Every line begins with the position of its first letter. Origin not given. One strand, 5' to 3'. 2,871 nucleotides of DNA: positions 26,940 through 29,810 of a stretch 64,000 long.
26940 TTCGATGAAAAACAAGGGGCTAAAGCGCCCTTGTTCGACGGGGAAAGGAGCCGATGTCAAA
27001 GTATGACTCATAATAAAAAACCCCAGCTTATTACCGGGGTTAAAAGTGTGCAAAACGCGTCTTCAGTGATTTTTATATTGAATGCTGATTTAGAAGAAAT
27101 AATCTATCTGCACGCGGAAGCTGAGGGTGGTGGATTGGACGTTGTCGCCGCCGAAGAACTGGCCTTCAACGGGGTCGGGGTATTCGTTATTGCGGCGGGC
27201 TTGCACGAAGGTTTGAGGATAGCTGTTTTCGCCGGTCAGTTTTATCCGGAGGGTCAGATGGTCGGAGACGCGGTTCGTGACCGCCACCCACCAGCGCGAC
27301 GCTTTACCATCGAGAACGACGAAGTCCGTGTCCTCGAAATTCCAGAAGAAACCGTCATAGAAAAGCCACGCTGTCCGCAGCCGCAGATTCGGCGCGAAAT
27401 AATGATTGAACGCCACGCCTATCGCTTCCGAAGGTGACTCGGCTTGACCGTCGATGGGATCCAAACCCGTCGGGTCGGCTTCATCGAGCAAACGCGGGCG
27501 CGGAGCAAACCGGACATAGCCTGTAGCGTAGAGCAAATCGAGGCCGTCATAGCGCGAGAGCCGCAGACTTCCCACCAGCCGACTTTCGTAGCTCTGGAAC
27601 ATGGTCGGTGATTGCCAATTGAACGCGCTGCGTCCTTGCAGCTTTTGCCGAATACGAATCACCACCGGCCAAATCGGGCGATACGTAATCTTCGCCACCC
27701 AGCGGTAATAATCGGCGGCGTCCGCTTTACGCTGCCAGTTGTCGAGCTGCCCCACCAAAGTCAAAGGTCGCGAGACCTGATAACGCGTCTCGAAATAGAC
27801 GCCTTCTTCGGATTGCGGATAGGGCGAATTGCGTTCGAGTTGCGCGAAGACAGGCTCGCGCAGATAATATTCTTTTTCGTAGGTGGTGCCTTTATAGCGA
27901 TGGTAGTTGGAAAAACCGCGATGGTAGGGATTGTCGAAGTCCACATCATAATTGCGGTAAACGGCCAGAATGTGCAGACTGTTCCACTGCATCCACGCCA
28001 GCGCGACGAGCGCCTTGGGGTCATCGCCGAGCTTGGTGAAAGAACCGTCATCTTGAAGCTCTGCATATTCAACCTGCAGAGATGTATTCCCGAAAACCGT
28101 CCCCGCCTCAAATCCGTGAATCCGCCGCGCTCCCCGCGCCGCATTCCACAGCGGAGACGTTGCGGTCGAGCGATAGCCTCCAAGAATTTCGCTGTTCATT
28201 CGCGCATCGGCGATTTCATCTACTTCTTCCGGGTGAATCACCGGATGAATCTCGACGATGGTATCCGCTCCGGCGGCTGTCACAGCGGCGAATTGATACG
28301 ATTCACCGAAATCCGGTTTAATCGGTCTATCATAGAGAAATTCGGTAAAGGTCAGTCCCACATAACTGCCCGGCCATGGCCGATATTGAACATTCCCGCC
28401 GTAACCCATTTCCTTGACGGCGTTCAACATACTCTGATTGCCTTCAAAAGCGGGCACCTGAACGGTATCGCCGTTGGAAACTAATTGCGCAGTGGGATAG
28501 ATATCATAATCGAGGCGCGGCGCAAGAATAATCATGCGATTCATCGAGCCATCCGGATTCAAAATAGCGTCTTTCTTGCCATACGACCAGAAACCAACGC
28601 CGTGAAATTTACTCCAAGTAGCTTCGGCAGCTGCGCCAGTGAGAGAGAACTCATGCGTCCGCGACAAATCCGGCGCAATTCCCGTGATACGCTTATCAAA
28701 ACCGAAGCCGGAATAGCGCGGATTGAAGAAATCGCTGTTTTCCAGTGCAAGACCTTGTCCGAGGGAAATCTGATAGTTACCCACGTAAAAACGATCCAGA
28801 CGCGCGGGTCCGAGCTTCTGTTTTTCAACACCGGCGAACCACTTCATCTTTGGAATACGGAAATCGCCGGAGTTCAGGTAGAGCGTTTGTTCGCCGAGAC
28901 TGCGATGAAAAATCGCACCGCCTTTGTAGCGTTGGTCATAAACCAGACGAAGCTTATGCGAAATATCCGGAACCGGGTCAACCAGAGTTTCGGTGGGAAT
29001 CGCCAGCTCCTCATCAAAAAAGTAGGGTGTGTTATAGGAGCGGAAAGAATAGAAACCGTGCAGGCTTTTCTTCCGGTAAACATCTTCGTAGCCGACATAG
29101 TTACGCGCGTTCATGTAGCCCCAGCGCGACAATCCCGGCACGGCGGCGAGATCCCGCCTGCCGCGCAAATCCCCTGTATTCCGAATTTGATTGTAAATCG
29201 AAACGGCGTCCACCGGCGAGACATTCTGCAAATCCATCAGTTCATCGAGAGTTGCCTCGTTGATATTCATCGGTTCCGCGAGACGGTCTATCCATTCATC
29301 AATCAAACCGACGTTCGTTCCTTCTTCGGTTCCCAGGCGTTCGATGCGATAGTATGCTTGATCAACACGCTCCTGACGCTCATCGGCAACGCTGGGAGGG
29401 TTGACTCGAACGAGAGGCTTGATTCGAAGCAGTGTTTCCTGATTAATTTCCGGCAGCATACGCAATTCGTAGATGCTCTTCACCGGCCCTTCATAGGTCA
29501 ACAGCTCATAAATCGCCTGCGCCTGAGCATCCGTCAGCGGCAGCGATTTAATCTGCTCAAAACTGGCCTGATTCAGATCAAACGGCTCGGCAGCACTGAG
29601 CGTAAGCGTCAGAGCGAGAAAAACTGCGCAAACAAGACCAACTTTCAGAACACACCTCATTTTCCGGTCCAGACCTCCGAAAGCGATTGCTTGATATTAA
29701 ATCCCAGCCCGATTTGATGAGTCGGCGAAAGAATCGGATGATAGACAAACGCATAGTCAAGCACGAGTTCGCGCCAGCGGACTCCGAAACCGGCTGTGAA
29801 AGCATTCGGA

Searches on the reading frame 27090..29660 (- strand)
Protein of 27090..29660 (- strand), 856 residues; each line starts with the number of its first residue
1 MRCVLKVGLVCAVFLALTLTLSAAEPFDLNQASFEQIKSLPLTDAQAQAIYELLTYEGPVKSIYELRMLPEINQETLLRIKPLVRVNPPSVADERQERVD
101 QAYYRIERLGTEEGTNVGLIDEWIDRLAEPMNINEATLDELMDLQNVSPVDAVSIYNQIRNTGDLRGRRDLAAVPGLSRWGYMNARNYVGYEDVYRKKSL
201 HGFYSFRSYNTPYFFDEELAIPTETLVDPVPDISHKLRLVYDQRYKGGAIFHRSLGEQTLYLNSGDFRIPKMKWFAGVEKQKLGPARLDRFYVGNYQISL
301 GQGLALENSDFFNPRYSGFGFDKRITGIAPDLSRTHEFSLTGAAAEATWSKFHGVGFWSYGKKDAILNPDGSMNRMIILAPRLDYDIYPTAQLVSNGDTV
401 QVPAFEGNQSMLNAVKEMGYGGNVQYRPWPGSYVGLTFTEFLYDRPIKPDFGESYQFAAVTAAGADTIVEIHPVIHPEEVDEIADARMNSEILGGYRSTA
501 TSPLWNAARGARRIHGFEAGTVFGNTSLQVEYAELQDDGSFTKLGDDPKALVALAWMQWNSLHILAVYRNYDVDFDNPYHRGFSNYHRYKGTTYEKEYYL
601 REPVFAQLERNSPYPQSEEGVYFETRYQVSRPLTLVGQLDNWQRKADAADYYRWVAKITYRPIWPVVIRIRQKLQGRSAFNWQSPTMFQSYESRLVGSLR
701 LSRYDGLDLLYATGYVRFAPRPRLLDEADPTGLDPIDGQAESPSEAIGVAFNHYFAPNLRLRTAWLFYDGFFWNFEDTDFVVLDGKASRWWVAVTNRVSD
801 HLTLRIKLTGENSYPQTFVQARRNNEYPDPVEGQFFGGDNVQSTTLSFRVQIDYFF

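Call 63: search_protein_families(library=pfam, proteins=[window:27090-29660:-], max_evalue=0.00001)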
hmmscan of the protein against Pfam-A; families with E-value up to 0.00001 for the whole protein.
window:27090-29660:- (856 aa): 1 family
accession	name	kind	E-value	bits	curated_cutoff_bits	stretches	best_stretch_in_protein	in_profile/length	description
PF12836.13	HHH_3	-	1.6e-12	47.8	27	0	24-85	3-65/65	Helix-hairpin-helix motif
